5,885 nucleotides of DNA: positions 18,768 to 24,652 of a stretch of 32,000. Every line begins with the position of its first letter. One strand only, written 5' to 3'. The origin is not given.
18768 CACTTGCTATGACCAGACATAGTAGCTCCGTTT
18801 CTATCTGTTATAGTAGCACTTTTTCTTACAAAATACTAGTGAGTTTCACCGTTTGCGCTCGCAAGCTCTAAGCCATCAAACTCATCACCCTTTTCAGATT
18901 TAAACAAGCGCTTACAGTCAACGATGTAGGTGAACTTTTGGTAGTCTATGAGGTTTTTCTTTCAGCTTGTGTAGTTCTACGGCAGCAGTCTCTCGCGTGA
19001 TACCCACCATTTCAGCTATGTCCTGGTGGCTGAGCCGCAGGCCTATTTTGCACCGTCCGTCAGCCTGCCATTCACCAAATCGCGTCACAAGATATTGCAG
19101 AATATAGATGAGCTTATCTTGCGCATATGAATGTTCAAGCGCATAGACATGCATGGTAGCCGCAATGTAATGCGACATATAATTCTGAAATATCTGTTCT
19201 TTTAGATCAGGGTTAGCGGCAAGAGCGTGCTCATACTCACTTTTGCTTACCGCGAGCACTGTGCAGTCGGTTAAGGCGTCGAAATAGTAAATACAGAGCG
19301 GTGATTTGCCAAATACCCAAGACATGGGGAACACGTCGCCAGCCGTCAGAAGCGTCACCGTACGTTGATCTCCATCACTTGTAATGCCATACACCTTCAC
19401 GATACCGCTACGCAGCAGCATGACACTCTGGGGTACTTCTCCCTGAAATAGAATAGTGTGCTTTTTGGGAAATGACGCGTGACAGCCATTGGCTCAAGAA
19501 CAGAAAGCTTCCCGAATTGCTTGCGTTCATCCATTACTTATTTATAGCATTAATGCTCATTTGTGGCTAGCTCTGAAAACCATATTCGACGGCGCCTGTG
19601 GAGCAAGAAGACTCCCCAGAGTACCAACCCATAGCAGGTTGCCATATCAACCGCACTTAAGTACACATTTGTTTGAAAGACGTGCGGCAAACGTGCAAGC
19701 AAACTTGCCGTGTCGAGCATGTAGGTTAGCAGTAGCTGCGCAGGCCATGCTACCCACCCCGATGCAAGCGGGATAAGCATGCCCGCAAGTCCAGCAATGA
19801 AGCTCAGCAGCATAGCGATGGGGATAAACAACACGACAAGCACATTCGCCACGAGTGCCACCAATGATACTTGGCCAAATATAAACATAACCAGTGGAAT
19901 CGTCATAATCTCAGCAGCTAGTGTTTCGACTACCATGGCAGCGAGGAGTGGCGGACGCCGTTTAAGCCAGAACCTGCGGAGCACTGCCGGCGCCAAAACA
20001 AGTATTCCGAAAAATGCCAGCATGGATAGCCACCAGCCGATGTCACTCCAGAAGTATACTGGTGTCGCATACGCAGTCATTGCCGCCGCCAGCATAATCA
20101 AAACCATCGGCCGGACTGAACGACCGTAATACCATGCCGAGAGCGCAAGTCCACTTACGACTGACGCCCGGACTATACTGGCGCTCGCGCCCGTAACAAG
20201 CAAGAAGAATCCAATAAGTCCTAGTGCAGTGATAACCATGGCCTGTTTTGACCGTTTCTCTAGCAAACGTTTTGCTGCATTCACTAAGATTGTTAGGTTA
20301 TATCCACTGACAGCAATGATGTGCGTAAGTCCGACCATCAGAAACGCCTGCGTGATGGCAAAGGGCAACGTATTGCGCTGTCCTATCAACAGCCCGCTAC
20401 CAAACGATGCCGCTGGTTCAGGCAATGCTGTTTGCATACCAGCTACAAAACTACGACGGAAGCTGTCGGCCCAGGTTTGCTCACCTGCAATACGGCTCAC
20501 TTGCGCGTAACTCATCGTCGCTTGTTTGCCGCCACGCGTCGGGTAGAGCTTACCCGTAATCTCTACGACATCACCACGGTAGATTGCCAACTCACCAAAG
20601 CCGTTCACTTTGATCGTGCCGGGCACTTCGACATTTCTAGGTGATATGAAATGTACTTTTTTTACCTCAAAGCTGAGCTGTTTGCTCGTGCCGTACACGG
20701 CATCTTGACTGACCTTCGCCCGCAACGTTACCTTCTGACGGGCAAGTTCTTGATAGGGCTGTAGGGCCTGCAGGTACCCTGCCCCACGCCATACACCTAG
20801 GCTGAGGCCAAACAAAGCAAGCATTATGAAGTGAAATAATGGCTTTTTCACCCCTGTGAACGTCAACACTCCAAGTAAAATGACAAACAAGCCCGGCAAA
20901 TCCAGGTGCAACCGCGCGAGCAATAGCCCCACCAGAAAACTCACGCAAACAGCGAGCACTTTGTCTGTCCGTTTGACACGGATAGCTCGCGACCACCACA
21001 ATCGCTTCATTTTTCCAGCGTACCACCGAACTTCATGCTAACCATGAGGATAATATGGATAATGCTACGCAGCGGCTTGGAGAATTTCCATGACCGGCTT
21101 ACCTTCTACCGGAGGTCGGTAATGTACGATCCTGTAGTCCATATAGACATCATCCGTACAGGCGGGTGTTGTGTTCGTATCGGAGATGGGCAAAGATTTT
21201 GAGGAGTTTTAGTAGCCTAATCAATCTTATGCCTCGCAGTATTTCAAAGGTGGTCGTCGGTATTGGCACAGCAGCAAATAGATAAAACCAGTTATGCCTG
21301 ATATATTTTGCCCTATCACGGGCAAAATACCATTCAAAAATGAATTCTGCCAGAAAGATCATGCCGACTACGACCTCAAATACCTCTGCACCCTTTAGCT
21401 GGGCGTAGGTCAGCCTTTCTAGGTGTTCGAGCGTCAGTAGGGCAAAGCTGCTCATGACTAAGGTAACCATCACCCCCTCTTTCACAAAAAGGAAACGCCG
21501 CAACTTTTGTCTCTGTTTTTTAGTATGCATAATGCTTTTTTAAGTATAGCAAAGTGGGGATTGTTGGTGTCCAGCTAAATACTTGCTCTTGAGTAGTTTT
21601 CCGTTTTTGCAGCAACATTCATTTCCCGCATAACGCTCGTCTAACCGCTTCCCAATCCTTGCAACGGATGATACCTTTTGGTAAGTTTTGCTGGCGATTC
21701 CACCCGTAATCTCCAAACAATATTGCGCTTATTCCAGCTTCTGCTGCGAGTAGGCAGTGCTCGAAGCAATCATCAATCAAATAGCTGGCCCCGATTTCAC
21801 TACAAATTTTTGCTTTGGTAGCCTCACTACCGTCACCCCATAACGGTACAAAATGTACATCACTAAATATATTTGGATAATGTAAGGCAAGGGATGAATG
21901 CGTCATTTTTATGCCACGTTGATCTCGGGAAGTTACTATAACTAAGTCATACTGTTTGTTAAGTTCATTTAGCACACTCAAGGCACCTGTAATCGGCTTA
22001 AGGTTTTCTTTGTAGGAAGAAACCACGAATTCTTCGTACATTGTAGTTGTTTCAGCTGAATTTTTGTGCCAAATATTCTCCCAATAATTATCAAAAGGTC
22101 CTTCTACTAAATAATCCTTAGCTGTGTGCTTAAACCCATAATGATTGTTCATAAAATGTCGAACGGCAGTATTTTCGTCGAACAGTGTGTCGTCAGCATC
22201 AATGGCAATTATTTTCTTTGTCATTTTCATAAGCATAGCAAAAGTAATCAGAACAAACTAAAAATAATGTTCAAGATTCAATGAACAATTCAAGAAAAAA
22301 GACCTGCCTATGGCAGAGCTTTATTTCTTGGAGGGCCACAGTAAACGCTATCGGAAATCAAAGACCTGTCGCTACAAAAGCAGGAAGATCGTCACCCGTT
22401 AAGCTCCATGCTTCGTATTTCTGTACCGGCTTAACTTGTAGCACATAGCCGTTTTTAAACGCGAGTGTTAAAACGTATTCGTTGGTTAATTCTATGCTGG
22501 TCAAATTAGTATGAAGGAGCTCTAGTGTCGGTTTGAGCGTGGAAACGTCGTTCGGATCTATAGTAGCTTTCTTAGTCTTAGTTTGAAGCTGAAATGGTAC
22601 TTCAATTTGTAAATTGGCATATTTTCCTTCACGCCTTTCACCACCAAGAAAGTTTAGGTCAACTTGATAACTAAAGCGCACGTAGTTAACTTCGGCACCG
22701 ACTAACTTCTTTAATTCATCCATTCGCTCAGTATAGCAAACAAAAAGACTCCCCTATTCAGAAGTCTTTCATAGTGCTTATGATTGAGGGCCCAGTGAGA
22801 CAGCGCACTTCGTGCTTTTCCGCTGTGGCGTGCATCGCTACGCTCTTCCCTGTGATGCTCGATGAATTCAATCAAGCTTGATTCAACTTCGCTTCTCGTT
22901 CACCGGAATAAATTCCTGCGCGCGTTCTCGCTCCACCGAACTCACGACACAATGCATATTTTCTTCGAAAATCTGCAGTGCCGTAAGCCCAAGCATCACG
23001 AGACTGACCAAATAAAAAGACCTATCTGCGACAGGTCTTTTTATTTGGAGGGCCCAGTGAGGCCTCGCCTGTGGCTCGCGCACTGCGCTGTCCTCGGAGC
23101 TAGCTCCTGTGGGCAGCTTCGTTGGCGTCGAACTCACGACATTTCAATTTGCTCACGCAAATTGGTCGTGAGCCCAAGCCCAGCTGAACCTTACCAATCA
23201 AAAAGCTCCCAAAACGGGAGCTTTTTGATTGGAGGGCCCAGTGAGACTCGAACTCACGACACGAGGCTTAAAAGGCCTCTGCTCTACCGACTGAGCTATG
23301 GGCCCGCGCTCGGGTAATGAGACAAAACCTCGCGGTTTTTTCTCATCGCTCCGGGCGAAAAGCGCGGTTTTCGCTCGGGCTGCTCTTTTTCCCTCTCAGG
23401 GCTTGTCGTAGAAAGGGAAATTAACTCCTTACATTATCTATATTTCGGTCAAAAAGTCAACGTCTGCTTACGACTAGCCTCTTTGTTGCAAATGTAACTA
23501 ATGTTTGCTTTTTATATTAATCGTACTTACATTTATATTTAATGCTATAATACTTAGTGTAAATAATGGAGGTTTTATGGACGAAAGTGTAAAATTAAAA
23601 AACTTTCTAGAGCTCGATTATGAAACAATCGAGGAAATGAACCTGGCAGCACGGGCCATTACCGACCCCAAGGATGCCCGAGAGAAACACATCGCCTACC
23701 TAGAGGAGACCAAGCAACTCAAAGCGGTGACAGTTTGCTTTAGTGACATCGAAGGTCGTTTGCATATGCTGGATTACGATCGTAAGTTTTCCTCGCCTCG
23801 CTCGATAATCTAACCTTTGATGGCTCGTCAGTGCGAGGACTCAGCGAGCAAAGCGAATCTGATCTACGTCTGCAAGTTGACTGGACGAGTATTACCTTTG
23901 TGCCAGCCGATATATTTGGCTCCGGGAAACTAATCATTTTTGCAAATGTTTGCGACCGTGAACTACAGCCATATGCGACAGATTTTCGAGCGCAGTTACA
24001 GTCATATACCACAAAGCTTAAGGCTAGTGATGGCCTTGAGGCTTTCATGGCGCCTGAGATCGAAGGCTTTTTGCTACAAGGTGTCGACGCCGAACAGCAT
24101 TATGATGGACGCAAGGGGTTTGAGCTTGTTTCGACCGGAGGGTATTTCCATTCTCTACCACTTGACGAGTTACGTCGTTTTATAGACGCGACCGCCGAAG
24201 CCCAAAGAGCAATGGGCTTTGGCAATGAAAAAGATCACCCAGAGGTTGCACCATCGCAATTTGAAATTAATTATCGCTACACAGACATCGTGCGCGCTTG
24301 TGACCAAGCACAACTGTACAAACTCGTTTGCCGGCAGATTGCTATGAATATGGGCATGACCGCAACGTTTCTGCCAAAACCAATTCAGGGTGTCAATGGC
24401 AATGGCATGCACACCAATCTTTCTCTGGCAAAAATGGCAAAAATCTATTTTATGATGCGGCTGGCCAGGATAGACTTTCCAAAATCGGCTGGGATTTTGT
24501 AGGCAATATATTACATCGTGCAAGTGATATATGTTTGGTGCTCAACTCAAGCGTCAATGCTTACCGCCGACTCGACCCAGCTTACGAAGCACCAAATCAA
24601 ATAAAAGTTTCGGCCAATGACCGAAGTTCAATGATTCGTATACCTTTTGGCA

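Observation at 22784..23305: Two tandem structured modules built from the 3' end of tRNA-Lys, each with its own terminator hairpin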

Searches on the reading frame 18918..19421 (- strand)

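Call 14: search_protein_families(library=pfam, proteins=[window:18918-19421:-], max_evalue=0.01)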
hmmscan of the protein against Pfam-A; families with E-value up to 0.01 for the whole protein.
window:18918-19421:- (167 aa): 3 families
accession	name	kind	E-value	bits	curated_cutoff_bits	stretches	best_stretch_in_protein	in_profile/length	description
PF00027.35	cNMP_binding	-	7.1e-10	39.2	27.5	1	2-69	22-88/89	Cyclic nucleotide-binding domain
PF13545.12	HTH_Crp_2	-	1.6e-08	34.8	27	1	110-156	9-49/70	Crp-like helix-turn-helix domain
PF00325.26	Crp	-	2e-06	27.8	21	1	128-147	1-20/32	Bacterial regulatory proteins, crp family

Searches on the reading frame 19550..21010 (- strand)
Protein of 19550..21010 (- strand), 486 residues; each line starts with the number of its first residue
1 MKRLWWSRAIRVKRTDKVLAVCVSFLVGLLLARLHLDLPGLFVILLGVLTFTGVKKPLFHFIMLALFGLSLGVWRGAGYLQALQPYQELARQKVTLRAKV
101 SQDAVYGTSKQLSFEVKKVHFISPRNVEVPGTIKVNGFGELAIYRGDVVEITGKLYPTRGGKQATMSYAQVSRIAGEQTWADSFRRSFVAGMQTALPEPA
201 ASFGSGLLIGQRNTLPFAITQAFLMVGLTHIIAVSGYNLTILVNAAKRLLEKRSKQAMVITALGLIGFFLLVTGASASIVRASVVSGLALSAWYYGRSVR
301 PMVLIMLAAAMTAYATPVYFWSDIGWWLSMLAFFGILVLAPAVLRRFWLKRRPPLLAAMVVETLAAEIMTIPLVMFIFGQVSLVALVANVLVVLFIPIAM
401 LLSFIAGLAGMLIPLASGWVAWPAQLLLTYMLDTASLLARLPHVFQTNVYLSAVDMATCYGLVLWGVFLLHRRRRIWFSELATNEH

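Call 14: search_protein_families(library=pfam, proteins=[window:19550-21010:-], max_evalue=0.01)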
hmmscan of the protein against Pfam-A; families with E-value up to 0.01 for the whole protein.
window:19550-21010:- (486 aa): 2 families
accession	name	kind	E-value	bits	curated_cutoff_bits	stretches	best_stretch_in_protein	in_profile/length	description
PF03772.21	Competence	-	5e-37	128.2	23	1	207-472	1-269/270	Competence protein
PF13567.11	DUF4131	-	4e-07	30.3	31.6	1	40-160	25-135/165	Domain of unknown function (DUF4131)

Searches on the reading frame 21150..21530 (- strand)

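Call 14: search_protein_families(library=pfam, proteins=[window:21150-21530:-], max_evalue=0.01)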
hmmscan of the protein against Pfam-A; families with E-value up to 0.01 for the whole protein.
window:21150-21530:- (126 aa): 1 family
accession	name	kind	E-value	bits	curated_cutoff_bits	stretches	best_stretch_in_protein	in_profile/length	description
PF00520.37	Ion_trans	-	1.8e-09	37.6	25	1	20-116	7-112/241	Ion transport protein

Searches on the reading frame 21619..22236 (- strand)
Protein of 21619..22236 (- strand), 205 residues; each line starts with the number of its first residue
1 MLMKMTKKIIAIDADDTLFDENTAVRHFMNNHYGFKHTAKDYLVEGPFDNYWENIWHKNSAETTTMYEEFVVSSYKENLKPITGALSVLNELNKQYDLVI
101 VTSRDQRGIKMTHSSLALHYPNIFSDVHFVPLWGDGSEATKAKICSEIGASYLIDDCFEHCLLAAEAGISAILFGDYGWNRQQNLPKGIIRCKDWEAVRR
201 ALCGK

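Call 13: find_encoding_contigs(protein=window:21619-22236:-, flank=6000, max_places=10)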
Protein window:21619-22236:- (205 aa): no gene with exactly this product is on record in the collection.

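Call 14: search_protein_families(library=pfam, proteins=[window:21619-22236:-], max_evalue=0.01)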
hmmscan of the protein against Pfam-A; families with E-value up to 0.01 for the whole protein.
window:21619-22236:- (205 aa): 3 families
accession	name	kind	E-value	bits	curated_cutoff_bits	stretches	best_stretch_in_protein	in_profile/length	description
PF13419.12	HAD_2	-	1.1e-06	29.4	23.8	1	13-118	4-118/178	Haloacid dehalogenase-like hydrolase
PF06941.18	NT5C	-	3.5e-06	27.5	24.8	1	8-124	2-114/180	5' nucleotidase, deoxy (Pyrimidine), cytosolic type C protein (NT5C)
PF00702.32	Hydrolase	-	0.0021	18.9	26.4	1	8-110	2-129/191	haloacid dehalogenase-like hydrolase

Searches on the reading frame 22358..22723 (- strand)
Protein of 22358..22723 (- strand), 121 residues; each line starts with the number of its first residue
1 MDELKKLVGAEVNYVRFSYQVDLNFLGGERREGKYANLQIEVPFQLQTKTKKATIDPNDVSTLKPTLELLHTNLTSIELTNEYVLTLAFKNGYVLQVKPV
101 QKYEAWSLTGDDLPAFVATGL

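Call 12: find_encoding_contigs(protein=window:22358-22723:-, flank=6000, max_places=10)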
Protein window:22358-22723:- (121 aa): no gene with exactly this product is on record in the collection.

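Call 14: search_protein_families(library=pfam, proteins=[window:22358-22723:-], max_evalue=0.01)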
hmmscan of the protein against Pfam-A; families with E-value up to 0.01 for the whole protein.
window:22358-22723:- (121 aa): 1 family
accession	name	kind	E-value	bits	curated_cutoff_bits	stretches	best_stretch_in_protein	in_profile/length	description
PF19686.4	DUF6188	-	3.8e-19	69.6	27.1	1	6-117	4-110/121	Family of unknown function (DUF6188)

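Call 50: find_homologous_proteins(query=window:22358-22723:-, max_evalue=0.00001)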
Query window:22358-22723:- (121 aa): 4 proteins with E <= 0.00001 among 8 candidates.
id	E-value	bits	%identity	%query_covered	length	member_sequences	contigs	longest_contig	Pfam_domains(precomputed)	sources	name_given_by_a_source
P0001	9.0e-73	260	100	100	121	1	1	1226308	PF19686.5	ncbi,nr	ncbi:hypothetical protein IPL68_01890 [Candidatus Saccharibacteria bacterium]|nr:MAG: hypothetical p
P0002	3.2e-50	187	69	100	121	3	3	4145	PF19686.5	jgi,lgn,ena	-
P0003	3.5e-37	145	57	98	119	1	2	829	PF19686.5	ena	-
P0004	3.2e-32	129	52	98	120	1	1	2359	PF19686.5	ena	-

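Call 53: find_encoding_contigs(protein=P0002, flank=5000, max_places=5)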
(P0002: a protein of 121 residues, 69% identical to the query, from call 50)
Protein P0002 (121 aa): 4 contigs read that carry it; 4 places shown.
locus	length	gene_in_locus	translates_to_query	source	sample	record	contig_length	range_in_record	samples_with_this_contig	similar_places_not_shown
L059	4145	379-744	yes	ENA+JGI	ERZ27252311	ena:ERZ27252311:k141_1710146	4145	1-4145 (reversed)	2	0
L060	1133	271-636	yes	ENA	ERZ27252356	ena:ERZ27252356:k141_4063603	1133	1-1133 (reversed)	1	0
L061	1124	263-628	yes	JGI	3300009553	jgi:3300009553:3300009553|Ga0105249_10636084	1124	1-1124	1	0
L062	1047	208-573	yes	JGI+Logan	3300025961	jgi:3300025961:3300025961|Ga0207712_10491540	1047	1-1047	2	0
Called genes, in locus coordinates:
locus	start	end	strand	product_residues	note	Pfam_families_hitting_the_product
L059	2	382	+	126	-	?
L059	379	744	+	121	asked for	PF19686:DUF6188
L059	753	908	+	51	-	-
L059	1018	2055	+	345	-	PF05257:CHAP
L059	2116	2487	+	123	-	PF00903:Glyoxalase, PF12681:Glyoxalase_2 (weak)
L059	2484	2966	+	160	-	PF18931:DUF5680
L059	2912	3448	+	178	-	PF00293:NUDIX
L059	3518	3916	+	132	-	PF00856:SET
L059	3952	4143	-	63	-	?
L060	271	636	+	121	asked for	PF19686:DUF6188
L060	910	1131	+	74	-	?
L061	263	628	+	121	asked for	PF19686:DUF6188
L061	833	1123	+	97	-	?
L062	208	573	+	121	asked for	PF19686:DUF6188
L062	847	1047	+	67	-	?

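Call 54: find_encoding_contigs(protein=P0004, flank=5000, max_places=5)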
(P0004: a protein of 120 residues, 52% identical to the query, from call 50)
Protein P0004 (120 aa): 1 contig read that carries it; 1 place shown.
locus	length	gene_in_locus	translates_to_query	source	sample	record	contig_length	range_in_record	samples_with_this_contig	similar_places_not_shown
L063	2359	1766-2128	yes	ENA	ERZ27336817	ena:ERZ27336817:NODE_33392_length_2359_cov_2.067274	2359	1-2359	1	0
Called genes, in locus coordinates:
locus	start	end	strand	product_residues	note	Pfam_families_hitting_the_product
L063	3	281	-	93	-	?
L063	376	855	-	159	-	PF06271:RDD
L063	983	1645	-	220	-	PF06790:UPF0259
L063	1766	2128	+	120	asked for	PF19686:DUF6188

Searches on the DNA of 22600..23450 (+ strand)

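Call 5: search_rna_families(source=window, start=22600, end=23450, threshold=evalue, max_evalue=10, show_alignments=4)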
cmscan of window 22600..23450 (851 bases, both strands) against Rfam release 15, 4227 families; matches with E-value up to 10: 20.
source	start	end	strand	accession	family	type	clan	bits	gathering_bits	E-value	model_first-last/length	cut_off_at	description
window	23233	23305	-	RF00005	tRNA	Gene; tRNA;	CL00001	72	29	1.2e-15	1-71/71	no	tRNA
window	23168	23257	-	RF03762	MIR859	Gene; miRNA;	-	28.3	130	0.0048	1-128/128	no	MIR859 microRNA precursor family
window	23008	23050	+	RF03751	mir-7445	Gene; miRNA;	-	25.6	79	0.052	1-60/60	no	mir-7445 microRNA precursor family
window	23006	23048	-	RF03751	mir-7445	Gene; miRNA;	-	25.1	79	0.067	1-60/60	no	mir-7445 microRNA precursor family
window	23232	23305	+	RF04354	Plastid-ycf2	Cis-reg;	-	24.2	65.7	0.019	1-75/75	no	Plastid-ycf2 5UTR RNA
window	23008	23048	-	RF03701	mir-4041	Gene; miRNA;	-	24.1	74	0.069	1-54/54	no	mir-4041 microRNA precursor family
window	23139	23232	+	RF02432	SpF25_sRNA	Gene; sRNA;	-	21.3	48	0.81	1-102/102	no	Streptococcus sRNA SpF25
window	23008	23048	+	RF03701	mir-4041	Gene; miRNA;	-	20.8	74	0.53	1-54/54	no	mir-4041 microRNA precursor family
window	23146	23230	+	RF01859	Phe_leader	Cis-reg; leader;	-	20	55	1.3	1-125/125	no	Phenylalanine leader peptide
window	23014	23046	-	RF02083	OrzO-P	Gene; antitoxin;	-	19.3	60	2.2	42-76/76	no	OrzO-P RNA antitoxin family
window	23170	23258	-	RF01770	rimP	Cis-reg; leader;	-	19.1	47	2.2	1-102/102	no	Gammaprotebacteria rimP leader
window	23193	23227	-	RF02075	STnc230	Gene; sRNA;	-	18.6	50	6.9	46-82/83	no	Enterobacterial sRNA STnc230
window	23196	23270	-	RF01859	Phe_leader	Cis-reg; leader;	-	18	55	3.6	1-125/125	no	Phenylalanine leader peptide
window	23191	23233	-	RF00749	mir-208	Gene; miRNA;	-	17.6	56.4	0.57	1-77/77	no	mir-208 microRNA precursor family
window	23155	23223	+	RF02236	asX2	Gene; sRNA;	-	17.1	70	1.3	1-87/87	no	Xanthomonas sRNA asX2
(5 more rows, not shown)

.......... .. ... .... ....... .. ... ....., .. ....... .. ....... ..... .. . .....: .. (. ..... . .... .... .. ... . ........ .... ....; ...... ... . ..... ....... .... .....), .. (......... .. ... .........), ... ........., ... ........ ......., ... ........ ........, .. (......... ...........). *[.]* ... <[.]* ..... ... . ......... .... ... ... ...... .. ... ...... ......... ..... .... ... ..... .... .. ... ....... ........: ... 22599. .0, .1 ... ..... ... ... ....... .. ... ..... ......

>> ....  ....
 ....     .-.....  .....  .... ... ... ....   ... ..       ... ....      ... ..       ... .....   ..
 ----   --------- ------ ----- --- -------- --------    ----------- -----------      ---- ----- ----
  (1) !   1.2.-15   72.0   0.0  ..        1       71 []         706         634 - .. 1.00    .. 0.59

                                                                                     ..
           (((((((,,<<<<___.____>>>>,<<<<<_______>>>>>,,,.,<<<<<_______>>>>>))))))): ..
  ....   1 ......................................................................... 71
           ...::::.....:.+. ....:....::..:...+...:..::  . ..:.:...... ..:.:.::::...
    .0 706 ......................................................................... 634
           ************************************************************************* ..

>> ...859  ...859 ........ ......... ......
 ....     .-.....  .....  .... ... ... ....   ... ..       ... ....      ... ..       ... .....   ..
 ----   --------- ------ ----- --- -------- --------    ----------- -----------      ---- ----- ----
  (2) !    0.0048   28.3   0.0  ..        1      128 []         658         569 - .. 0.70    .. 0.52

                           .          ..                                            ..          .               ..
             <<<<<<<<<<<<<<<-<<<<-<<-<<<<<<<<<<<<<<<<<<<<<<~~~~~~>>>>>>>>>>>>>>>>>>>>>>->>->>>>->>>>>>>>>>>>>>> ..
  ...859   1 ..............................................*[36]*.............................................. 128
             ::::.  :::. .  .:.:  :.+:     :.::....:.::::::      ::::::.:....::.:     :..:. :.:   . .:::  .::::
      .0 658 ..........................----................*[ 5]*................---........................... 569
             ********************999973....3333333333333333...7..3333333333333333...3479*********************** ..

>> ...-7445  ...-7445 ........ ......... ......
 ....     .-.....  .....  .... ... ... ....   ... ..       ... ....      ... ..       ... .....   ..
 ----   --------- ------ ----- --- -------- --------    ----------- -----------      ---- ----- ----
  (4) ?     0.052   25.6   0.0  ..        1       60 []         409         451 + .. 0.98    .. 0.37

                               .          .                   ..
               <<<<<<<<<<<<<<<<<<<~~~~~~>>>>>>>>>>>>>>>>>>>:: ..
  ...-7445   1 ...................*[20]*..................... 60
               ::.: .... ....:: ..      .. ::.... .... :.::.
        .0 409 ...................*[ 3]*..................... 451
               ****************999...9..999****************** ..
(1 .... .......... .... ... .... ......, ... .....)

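Call 15: search_dna_similar(query=window:22730-23320:+, collection=phages, mode=distant, max_evalue=0.01)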
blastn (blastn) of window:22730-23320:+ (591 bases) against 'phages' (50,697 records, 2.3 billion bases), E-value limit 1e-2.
Records with a match: 259; places in all: 264; records where one place covers at least 80% of the query: 0.
Best place of each record, by identity: 90-95% 8; 80-90% 157; 60-80% 94.
By first word of the organism name: Klebsiella 101; Mycobacterium 25; Streptomyces 25; Bacillus 24; Lactococcus 11; Enterococcus 8; Stenotrophomonas 7; Acinetobacter 7; Haemophilus 5; Bacteriophage 4; and 19 more.
By host as written in the record: Klebsiella pneumoniae 23; - 19; Mycobacterium smegmatis mc2 155 14; Lactococcus lactis 10; Streptomyces lividans JI 1326 10; Bacillus cereus 9; Streptomyces griseus ATCC 10137 8; Mycobacterium smegmatis mc#155 7; and 84 more.
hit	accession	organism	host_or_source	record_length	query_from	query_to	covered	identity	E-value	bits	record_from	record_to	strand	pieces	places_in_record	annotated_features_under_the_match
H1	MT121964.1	Phage DP SC_6_H4_2017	bacteria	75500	500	590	15%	75.0%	2e-6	60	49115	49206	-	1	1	none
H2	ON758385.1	Xanthomonas phage BUDD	Xanthomonas sp.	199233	494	577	14%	76.2%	2e-7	63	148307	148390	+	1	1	none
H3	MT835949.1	Bacteriophage sp.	human fecal samples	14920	502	583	14%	76.8%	2e-7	64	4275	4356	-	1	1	record has no annotation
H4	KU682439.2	Stenotrophomonas phage vB_SmaS-DLP_6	Stenotrophomonas maltophilia D1571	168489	500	576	13%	79.2%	4e-9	68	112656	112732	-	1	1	tRNA-Lys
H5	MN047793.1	Xanthomonas phage Xoo-sp13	Xanthomonas oryzae pv. oryzae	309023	500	577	13%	78.2%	5e-8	65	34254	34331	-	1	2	none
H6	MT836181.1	Bacteriophage sp.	human fecal samples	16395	496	577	14%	73.5%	4e-3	48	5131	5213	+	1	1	record has no annotation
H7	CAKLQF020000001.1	Acinetobacter phage MD-2021a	not known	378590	500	576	13%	76.9%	8e-6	57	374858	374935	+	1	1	tRNA-Met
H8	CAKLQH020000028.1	Acinetobacter phage MD-2021a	not known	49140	500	576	13%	76.9%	8e-6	57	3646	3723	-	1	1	tRNA-Met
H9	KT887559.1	Pseudomonas phage phi3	Pseudomonas aeruginosa WH-SGI-V-07174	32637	501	576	13%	76.6%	3e-5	55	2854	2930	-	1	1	site-specific recombinase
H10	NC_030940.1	Pseudomonas phage phi3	Pseudomonas aeruginosa WH-SGI-V-07174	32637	501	576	13%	76.6%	3e-5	55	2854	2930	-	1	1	integrase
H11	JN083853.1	Mycobacterium phage Airmid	Mycobacterium smegmatis mc2 155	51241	509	585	13%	74.4%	4e-3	48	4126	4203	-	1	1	6: tRNA-Trp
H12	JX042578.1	Mycobacterium phage ElTiger69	Mycobacterium smegmatis mc2 155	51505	509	585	13%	74.4%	4e-3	48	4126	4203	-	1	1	6: tRNA-Trp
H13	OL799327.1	Aeromonas phage BUCT695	Aeromonas veronii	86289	500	573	13%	74.3%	4e-3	49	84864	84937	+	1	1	tRNA-Thr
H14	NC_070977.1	Aeromonas phage BUCT695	Aeromonas veronii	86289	500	573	13%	74.3%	4e-3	49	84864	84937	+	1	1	tRNA-Thr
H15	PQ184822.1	Mycobacterium phage MAckerman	Mycobacterium smegmatis mc2155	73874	508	579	12%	75.7%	1e-3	51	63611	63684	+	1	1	116: tRNA-Lys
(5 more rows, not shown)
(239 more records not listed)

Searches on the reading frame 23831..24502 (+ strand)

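Call 14: search_protein_families(library=pfam, proteins=[window:23831-24502:+], max_evalue=0.01)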
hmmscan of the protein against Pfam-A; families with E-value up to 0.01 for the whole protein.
window:23831-24502:+ (223 aa): 1 family
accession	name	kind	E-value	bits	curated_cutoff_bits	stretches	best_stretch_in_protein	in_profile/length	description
PF00120.29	Gln-synt_C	-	3e-36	125.6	24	1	51-205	3-162/344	Glutamine synthetase, catalytic domain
